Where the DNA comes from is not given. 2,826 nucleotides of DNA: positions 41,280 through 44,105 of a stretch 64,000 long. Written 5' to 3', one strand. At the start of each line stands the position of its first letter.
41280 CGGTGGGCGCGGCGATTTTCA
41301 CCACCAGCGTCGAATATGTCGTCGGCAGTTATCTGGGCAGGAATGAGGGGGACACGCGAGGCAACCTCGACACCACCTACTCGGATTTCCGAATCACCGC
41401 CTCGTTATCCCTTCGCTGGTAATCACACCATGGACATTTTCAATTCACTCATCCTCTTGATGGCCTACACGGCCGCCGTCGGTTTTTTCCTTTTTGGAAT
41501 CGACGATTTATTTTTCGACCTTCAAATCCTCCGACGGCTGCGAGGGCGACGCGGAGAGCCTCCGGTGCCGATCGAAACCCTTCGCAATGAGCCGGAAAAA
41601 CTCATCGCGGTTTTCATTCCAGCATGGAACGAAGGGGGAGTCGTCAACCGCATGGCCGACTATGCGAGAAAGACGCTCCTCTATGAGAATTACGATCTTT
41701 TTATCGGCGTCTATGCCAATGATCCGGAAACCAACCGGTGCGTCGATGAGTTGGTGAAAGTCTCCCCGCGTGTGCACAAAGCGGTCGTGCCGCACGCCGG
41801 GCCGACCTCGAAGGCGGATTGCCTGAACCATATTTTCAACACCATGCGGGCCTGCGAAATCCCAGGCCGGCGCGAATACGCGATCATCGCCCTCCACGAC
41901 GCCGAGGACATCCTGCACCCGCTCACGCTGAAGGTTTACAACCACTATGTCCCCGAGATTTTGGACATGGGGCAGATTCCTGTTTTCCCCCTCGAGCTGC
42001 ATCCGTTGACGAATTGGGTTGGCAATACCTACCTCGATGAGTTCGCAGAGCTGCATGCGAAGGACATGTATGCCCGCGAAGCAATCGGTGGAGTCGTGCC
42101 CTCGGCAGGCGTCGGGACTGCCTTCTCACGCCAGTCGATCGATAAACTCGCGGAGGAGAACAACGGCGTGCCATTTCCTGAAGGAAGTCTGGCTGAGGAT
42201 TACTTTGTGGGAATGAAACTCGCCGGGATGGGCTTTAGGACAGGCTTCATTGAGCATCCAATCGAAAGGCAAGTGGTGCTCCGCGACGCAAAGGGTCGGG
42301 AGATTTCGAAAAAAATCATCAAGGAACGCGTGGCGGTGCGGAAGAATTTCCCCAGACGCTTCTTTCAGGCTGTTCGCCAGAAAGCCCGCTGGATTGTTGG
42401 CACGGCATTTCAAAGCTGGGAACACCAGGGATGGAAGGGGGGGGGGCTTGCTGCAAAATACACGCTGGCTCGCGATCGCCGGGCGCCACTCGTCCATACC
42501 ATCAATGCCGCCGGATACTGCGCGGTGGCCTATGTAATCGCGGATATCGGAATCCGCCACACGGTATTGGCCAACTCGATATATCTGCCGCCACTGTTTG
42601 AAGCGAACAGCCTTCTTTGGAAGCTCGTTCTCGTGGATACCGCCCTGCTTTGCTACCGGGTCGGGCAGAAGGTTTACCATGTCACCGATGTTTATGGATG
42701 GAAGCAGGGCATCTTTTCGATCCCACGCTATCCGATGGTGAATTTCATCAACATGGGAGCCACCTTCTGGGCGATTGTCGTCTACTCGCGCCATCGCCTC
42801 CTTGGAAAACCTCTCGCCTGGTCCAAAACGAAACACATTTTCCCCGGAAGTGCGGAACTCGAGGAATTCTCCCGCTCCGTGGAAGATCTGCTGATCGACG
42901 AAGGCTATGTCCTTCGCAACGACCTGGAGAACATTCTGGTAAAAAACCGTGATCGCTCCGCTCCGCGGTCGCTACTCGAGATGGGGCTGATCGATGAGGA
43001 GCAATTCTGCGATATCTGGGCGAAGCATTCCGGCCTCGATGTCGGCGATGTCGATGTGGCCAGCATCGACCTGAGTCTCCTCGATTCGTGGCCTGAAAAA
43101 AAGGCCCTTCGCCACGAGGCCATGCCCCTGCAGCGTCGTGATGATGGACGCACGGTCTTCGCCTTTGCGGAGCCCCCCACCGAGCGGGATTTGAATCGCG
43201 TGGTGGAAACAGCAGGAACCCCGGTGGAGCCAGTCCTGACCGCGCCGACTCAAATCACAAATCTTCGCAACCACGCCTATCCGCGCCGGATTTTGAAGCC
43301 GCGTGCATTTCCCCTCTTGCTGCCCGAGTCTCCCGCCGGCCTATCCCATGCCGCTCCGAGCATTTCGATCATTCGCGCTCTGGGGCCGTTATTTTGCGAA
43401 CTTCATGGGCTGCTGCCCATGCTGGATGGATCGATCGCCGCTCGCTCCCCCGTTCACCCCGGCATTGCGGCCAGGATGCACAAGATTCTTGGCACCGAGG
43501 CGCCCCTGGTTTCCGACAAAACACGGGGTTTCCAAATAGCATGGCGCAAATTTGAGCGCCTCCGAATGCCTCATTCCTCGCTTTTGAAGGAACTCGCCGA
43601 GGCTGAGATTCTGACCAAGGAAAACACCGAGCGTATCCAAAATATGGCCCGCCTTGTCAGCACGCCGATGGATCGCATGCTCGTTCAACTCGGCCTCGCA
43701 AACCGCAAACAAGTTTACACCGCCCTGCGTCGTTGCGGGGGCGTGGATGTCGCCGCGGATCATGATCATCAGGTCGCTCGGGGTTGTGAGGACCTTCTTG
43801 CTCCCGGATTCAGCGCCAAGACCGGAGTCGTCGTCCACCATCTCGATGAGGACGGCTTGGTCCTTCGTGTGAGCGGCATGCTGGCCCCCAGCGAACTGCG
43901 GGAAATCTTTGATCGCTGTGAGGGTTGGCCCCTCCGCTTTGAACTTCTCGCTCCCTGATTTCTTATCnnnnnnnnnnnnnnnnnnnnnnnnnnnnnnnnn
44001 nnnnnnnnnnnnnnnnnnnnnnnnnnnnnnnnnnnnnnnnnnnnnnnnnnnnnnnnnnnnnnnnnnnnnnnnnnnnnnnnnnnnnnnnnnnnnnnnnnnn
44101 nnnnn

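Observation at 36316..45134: Five-gene coupled exopolysaccharide machine mixing Bcs/Pss-type and Nfr-type components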

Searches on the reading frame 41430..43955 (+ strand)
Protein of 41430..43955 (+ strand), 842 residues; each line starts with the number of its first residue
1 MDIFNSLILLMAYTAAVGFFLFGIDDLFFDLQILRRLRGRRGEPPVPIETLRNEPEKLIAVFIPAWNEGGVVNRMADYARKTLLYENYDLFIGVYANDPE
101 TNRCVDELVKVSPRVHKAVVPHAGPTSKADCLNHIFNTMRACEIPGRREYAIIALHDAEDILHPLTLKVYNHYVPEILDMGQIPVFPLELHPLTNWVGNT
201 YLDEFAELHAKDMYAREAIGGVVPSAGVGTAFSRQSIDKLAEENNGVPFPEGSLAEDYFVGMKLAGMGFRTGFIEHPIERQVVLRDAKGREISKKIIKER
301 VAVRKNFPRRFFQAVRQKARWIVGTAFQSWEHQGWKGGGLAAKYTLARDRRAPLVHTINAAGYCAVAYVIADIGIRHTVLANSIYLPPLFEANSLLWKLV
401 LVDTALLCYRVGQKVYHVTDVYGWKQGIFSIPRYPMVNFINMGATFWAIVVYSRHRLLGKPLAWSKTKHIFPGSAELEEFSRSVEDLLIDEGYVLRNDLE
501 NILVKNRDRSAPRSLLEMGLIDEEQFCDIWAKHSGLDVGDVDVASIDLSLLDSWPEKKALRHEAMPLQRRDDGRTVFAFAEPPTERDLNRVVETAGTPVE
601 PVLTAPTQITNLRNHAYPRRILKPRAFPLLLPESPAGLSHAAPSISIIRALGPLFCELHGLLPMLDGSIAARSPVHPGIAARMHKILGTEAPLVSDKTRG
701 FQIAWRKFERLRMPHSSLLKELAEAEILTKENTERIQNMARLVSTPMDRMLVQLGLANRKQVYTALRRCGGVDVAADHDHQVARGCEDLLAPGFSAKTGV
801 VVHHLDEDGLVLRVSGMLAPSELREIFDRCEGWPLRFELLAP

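Call 8: search_protein_families(library=pfam, proteins=[window:41430-43955:+], max_evalue=0.1)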
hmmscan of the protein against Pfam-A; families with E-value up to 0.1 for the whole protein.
window:41430-43955:+ (842 aa): 4 families
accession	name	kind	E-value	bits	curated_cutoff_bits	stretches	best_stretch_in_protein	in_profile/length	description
PF13641.12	Glyco_tranf_2_3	-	1.7e-34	120.2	27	1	59-323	3-229/230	Glycosyltransferase like family 2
PF13632.12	Glyco_trans_2_3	-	2.3e-23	83.5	27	1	152-369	1-191/198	Glycosyl transferase family group 2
PF05157.20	MshEN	-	1.9e-09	37.8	23.1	1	536-619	3-86/90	MshEN domain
PF13506.12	Glyco_transf_21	-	0.0036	17.2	21.7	1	209-285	87-158/174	Glycosyl transferase family 21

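Call 9: search_protein_families(library=ncbifam, proteins=[window:41430-43955:+], max_evalue=0.1)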
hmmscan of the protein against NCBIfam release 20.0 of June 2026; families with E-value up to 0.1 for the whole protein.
window:41430-43955:+ (842 aa): 9 families
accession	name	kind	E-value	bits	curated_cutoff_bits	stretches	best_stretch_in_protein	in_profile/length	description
NF012033.0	PRK15489.1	equivalog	1.3e-140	469.8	537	1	14-614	23-625/703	glycosyl transferase family protein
NF008411.1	PRK11234.1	equivalog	3.1e-133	445.7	1170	1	10-622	11-622/723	cyclic di-3',5'-guanylate-activated glycosyltransferase NfrB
NF011305.0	PRK14716.1-3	equivalog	2.9e-120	402.7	409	1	8-480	5-464/486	glycosyl transferase family protein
NF011307.0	PRK14716.1-5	equivalog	4.6e-100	335.7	431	1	14-473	23-451/464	glycosyl transferase family protein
NF011304.0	PRK14716.1-2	equivalog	6.6e-93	312.3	604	1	11-476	11-467/502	glycosyl transferase family protein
NF011306.0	PRK14716.1-4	equivalog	5.9e-55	186.8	504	1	16-473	13-435/442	glycosyl transferase family protein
TIGR02538.1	type_IV_pilB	equivalog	1.3e-07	30.7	675.65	1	486-617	4-136/564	type IV-A pilus assembly ATPase PilB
NF053846.1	glyco_with_XrtP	equivalog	0.00024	19.9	520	1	223-282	222-279/440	XrtP-associated glycosyltransferase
NF053729.1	c-di-GMP_motif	domain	0.0023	17.7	38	0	486-531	4-51/53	cyclic di-GMP-binding domain-containing protein, MshE-related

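Call 69: find_related_loci(query=A6, collection=metagenome_contigs, flank=10000)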
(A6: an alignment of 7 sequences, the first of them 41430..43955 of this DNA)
Query A6 (842 aa) in metagenome_contigs; peptide patterns used: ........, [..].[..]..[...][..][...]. (x = any residue, [..] = any of these).
600 stretches matched a pattern (row limit reached: there are more); 483 encode a relative of the query (tblastn E <= 1e-3); the best 80 are kept; 80 distinct loci.
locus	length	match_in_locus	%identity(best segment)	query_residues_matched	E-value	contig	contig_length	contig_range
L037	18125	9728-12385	55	1-839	0e+0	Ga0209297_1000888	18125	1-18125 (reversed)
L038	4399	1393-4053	49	1-839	0e+0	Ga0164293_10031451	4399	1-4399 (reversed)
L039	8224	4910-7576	42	1-840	0e+0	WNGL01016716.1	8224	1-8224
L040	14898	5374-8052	43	1-842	0e+0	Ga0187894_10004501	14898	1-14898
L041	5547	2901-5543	42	1-837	0e+0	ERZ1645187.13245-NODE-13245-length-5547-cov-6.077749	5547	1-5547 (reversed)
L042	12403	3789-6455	40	1-840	0e+0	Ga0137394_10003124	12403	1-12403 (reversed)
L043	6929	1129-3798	47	1-841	0e+0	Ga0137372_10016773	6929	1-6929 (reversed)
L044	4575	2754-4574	49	1-609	0e+0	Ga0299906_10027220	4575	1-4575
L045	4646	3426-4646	63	1-408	0e+0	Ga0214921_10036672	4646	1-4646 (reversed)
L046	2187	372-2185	45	1-607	1e-165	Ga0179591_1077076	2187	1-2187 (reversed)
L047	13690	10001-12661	48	1-839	0e+0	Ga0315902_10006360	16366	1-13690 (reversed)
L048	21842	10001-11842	36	11-619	5e-112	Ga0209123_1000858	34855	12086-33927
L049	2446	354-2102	35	4-580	3e-112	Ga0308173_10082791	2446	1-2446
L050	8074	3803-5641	34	3-617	2e-105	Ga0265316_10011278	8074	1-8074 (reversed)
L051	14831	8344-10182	37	3-617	6e-105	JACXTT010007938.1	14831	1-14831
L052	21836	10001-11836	34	3-617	2e-104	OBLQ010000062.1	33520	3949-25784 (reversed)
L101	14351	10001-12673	34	1-841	1e-96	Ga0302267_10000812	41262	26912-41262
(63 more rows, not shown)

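Call 73: search_protein_families(library=pfam, proteins=[L052:12061-13521:+, L052:13628-15109:+, L052:15321-16388:+, L052:17544-18812:+, L052:5740-7443:+, L101:2380-3648:+, L101:3682-4815:+, L101:4915-6516:+, L101:6649-7890:+, L101:8727-9992:+], max_evalue=0.01)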
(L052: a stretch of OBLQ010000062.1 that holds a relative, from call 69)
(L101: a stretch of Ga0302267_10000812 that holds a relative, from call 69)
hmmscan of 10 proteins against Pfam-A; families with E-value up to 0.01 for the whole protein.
L052:12061-13521:+ (486 aa): 14 families
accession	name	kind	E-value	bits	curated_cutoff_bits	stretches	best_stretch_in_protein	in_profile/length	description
PF14559.12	TPR_19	-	1.4e-18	67.4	25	3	169-217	1-49/68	Tetratricopeptide repeat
PF13432.12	TPR_16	-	4.1e-12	46.7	32.7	2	80-136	2-58/65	Tetratricopeptide repeat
PF13428.12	TPR_14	-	1.6e-11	44.1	23.5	3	160-201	2-43/44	Tetratricopeptide repeat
PF13424.12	TPR_12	-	4.6e-08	33.6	30.1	0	52-102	21-72/77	Tetratricopeptide repeat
PF07719.23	TPR_2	-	4.6e-08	33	27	0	161-192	3-34/34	Tetratricopeptide repeat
PF13181.12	TPR_8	-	3.2e-06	27.3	25.7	0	198-217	6-25/34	Tetratricopeptide repeat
PF24575.1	TPR_Slam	-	2.8e-05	24.9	35.2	0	53-84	59-90/104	Surface lipoprotein assembly modifier, N-terminal TPR repeats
PF23914.1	TPR_CcmH_CycH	-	5.5e-05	23.5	42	1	52-142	61-154/158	Cytochrome c-type biogenesis protein H TPR domain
PF13431.12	TPR_17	-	7e-05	23.2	24.4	0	182-214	2-34/34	Tetratricopeptide repeat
PF13371.12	TPR_9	-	0.0003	21.2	35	0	54-104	8-58/73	Tetratricopeptide repeat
PF07721.20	TPR_4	-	0.0019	19.1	27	0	166-184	8-26/26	Tetratricopeptide repeat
PF00515.34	TPR_1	-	0.0024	18.1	27.8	0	53-74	13-34/34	Tetratricopeptide repeat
PF13414.12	TPR_11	-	0.0027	17.8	26.8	1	53-83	6-36/42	TPR repeat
PF13374.12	TPR_10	-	0.0086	16.5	27.5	0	166-185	9-28/42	Tetratricopeptide repeat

L052:13628-15109:+ (493 aa): 1 family
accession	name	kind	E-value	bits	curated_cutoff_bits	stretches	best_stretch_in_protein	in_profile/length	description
PF10096.14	DUF2334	-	4.5e-37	128.1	26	1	244-468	2-202/203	Uncharacterized protein conserved in bacteria (DUF2334)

L052:15321-16388:+ (355 aa): 1 family
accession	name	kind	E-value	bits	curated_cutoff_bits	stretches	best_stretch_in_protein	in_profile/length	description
PF00487.30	FA_desaturase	-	2e-31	110.1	29.7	1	64-305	1-237/253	Fatty acid desaturase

L052:17544-18812:+ (422 aa): 0 families

L052:5740-7443:+ (567 aa): 3 families
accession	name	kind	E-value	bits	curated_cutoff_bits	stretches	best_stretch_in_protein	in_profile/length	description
PF01011.28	PQQ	-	9.2e-63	213.3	26.7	2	38-377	1-336/595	Glucose/ethanol/alcohol dehydrogenase, beta-propeller domain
PF13360.13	PQQ_2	-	1.1e-19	71.4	27.6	1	117-219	69-178/233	Outer membrane protein assembly factor BamB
PF13570.13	Beta-prop_ACSF4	-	1.8e-06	28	133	0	165-241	103-171/329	Beta-alanine-activating enzyme, beta-propeller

L101:2380-3648:+ (422 aa): 0 families

L101:3682-4815:+ (377 aa): 0 families

L101:4915-6516:+ (533 aa): 1 family
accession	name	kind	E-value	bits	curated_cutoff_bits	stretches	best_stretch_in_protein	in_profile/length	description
PF10096.14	DUF2334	-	5.3e-48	163.7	26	1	252-510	1-193/203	Uncharacterized protein conserved in bacteria (DUF2334)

L101:6649-7890:+ (413 aa): 0 families

L101:8727-9992:+ (421 aa): 2 families
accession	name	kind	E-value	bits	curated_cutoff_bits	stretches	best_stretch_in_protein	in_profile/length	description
PF13432.12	TPR_16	-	0.00017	22.4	32.7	1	90-152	1-64/65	Tetratricopeptide repeat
PF13428.12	TPR_14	-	0.0014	19.5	23.5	0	124-162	5-44/44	Tetratricopeptide repeat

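Call 76: search_protein_families(library=pfam, proteins=[L040:8210-9568:+, L040:9634-10254:+, L040:1356-3281:+, L040:3278-5374:+, L040:10700-11671:+, L042:162-1784:+, L042:1771-3789:+, L042:6918-7469:+, L042:7805-9427:-], max_evalue=0.01)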
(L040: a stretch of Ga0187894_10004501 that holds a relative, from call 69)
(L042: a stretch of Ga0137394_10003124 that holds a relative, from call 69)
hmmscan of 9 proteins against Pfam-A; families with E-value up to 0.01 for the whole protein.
L040:8210-9568:+ (452 aa): 3 families
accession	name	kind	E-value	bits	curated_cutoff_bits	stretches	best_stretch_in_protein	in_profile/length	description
PF04055.27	Radical_SAM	-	3.2e-28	99.4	29.5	1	156-331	1-165/166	Radical SAM superfamily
PF00919.26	UPF0004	-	8e-27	93.6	27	1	4-103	2-98/98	Uncharacterized protein family UPF0004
PF01938.26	TRAM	-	2.6e-07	30.8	21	1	388-445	4-59/61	TRAM domain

L040:9634-10254:+ (206 aa): 0 families

L040:1356-3281:+ (641 aa): 1 family
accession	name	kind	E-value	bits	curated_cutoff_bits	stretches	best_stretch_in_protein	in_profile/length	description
PF10096.14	DUF2334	-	1.8e-24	86.9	26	1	334-554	3-200/203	Uncharacterized protein conserved in bacteria (DUF2334)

L040:3278-5374:+ (698 aa): 9 families
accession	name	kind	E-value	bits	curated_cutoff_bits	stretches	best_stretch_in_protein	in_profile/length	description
PF14559.12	TPR_19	-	8.1e-18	65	25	3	66-122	1-57/68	Tetratricopeptide repeat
PF13432.12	TPR_16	-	1.3e-13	51.6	32.7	2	62-122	3-63/65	Tetratricopeptide repeat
PF13428.12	TPR_14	-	1.6e-12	47.2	23.5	2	91-131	2-42/44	Tetratricopeptide repeat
PF13174.12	TPR_6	-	7.2e-09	36.2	26.3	0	250-278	4-32/33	Tetratricopeptide repeat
PF07719.23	TPR_2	-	4.3e-07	30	27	0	59-89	4-34/34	Tetratricopeptide repeat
PF12895.13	ANAPC3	-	0.00014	22.5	27.2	0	81-148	14-80/82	Anaphase-promoting complex, cyclosome, subunit 3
PF09613.16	HrpB1_HrpK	-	0.00021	21.4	29.3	0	363-404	40-81/126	Bacterial type III secretion protein (HrpB1_HrpK)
PF13431.12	TPR_17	-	0.00064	20.2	24.4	0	79-110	2-33/34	Tetratricopeptide repeat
PF00515.34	TPR_1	-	0.00074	19.7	27.8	0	58-89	3-34/34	Tetratricopeptide repeat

L040:10700-11671:+ (323 aa): 2 families
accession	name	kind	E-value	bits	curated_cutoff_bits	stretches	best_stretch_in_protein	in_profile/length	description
PF01075.23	Glyco_transf_9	-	1.5e-23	83.9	22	1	166-301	102-230/247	Glycosyltransferase family 9 (heptosyltransferase)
PF04230.19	PS_pyruv_trans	-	0.005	17.2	25.3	0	182-261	174-258/280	Polysaccharide pyruvyl transferase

L042:162-1784:+ (540 aa): 1 family
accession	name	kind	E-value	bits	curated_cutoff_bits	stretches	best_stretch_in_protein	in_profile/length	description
PF10096.14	DUF2334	-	3.3e-13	50.1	26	1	236-420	3-170/203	Uncharacterized protein conserved in bacteria (DUF2334)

L042:1771-3789:+ (672 aa): 11 families
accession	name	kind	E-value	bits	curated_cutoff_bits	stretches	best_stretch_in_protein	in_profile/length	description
PF14559.12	TPR_19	-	4.4e-15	56.2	25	2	40-97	1-58/68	Tetratricopeptide repeat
PF13428.12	TPR_14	-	3.1e-09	37.1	23.5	1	68-105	5-42/44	Tetratricopeptide repeat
PF13432.12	TPR_16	-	2e-07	31.8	32.7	2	72-125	5-58/65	Tetratricopeptide repeat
PF13174.12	TPR_6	-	1.1e-05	26.1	26.3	0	100-126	2-28/33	Tetratricopeptide repeat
PF25063.1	ARM_TT21_C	-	2.5e-05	24.7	35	0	43-123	108-189/209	Tetratricopeptide repeat protein 21 C-terminal ARM domain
PF09613.16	HrpB1_HrpK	-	8.5e-05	22.7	29.3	0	56-135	3-82/126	Bacterial type III secretion protein (HrpB1_HrpK)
PF07719.23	TPR_2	-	0.0002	21.7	27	0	100-122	3-25/34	Tetratricopeptide repeat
PF12895.13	ANAPC3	-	0.00039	21.1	27.2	0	78-129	3-53/82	Anaphase-promoting complex, cyclosome, subunit 3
PF23914.1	TPR_CcmH_CycH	-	0.003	17.9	42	1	53-127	73-150/158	Cytochrome c-type biogenesis protein H TPR domain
PF20734.2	PA2201_N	-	0.0054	17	27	0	137-216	8-85/124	PA2201 N-terminal domain-like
PF13181.12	TPR_8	-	0.0079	16.7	25.7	0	66-88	3-25/34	Tetratricopeptide repeat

L042:6918-7469:+ (183 aa): 0 families

L042:7805-9427:- (540 aa): 6 families
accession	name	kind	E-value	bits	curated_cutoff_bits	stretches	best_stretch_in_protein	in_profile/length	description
PF13444.12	Acetyltransf_5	-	1.7e-09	38.7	22.4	1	24-115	1-100/102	Acetyltransferase (GNAT) domain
PF00266.25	Aminotran_5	-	1.3e-07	31.4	21.5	1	215-390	34-216/371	Aminotransferase class-V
PF21926.2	FeeM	-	1.7e-06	28.4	27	1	20-153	1-141/158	N-acyl amino acid synthase FeeM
PF13673.13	Acetyltransf_10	-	0.0002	21.8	23.6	1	42-169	24-128/128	Acetyltransferase (GNAT) domain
PF00583.31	Acetyltransf_1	-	0.00072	20.3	20.7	1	34-148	14-116/116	Acetyltransferase (GNAT) family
PF13527.13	Acetyltransf_9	-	0.0017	18.8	25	0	15-148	7-124/127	Acetyltransferase (GNAT) domain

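Call 89: search_dna_similar(query=window:41430-43955:+, collection=plasmids, mode=protein, max_evalue=1e-20, max_rows=40, rows=spread)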
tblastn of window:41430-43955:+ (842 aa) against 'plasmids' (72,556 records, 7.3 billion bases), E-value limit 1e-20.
Records with a match: 167; places in all: 168; records where one place covers at least 80% of the query: 0.
Best place of each record, by identity: <60% 167.
By first word of the organism name: Ralstonia 134; Escherichia 10; Zymomonas 6; Burkholderia 5; Caballeronia 2; Paraburkholderia 1; Thalassospira 1; Nitratireductor 1; Haematospirillum 1; Pseudomonas 1; and 5 more.
By predicted mobility (MOB-suite, as given by PLSDB): mobilizable 104; non-mobilizable 62; conjugative 1.
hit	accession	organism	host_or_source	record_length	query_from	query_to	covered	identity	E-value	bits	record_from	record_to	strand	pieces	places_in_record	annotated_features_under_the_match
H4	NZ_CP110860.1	Escherichia coli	SW4848was obtained from City Park Lake, ...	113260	44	620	69%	35.3%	2e-89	318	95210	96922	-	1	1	nrfB: cyclic di-3',5'-guanylate-activated glycosyltransferase NrfB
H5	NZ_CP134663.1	Escherichia coli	Larus michahellis,bacteria,cloaca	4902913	44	620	69%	35.3%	9e-89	316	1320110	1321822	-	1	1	none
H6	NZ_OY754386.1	Escherichia coli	hen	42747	44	620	69%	34.9%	2e-88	315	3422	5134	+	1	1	nrfB: cyclic di-3',5'-guanylate-activated glycosyltransferase NrfB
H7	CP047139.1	Ralstonia solanacearum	Potato,Single cell,tuber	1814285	46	644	71%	33.0%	3e-84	303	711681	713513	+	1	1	glycosyl transferase family protein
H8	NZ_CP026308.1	Ralstonia solanacearum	Musa sp.,pure culture,plants with Moko ...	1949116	46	644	71%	32.9%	1e-82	298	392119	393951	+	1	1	none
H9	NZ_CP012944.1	Ralstonia solanacearum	Cucumis sativus,cell culture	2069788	46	644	71%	32.9%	1e-82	298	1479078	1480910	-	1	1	none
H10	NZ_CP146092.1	Ralstonia sp. RRA.1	-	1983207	45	591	65%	35.3%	3e-88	314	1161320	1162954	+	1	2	none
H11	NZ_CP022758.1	Ralstonia solanacearum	Solanum tuberosum,single cell,Potato ...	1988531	46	642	71%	32.0%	3e-83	299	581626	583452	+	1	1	none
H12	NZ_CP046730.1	Ralstonia syzygii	tobacco,cell culture,leaf veins ...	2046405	46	642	71%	32.0%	3e-83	299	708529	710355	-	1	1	none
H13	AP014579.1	Burkholderia sp. RPE67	Riptortus pedestris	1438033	45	599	66%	34.4%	9e-87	310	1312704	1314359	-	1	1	general secretory system II protein E domain protein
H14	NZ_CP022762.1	Ralstonia solanacearum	Solanum tuberosum,single cell,Potato ...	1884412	46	642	71%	31.9%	9e-83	298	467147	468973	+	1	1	none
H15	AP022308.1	Burkholderia sp. SFA1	-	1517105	45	599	66%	34.2%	2e-86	309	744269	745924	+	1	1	nfrB: bacteriophage N4 adsorption protein B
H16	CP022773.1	Ralstonia solanacearum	Solanum tuberosum,single cell,Potato ...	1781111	46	610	67%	33.2%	3e-85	305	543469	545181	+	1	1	phage receptor protein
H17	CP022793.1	Ralstonia solanacearum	Solanum tuberosum,single cell,Potato ...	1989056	46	610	67%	33.2%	3e-85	305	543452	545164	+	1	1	phage receptor protein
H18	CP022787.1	Ralstonia solanacearum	Solanum tuberosum,single cell,Potato ...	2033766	46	610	67%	33.2%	3e-85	305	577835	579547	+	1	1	phage receptor protein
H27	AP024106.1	Ralstonia solanacearum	-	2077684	46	610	67%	33.0%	1e-84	303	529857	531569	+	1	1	nfrB: bacteriophage N4 adsorption protein B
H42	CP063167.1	Variovorax paradoxus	-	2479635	51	522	56%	36.7%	2e-80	291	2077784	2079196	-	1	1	glycosyl transferase family protein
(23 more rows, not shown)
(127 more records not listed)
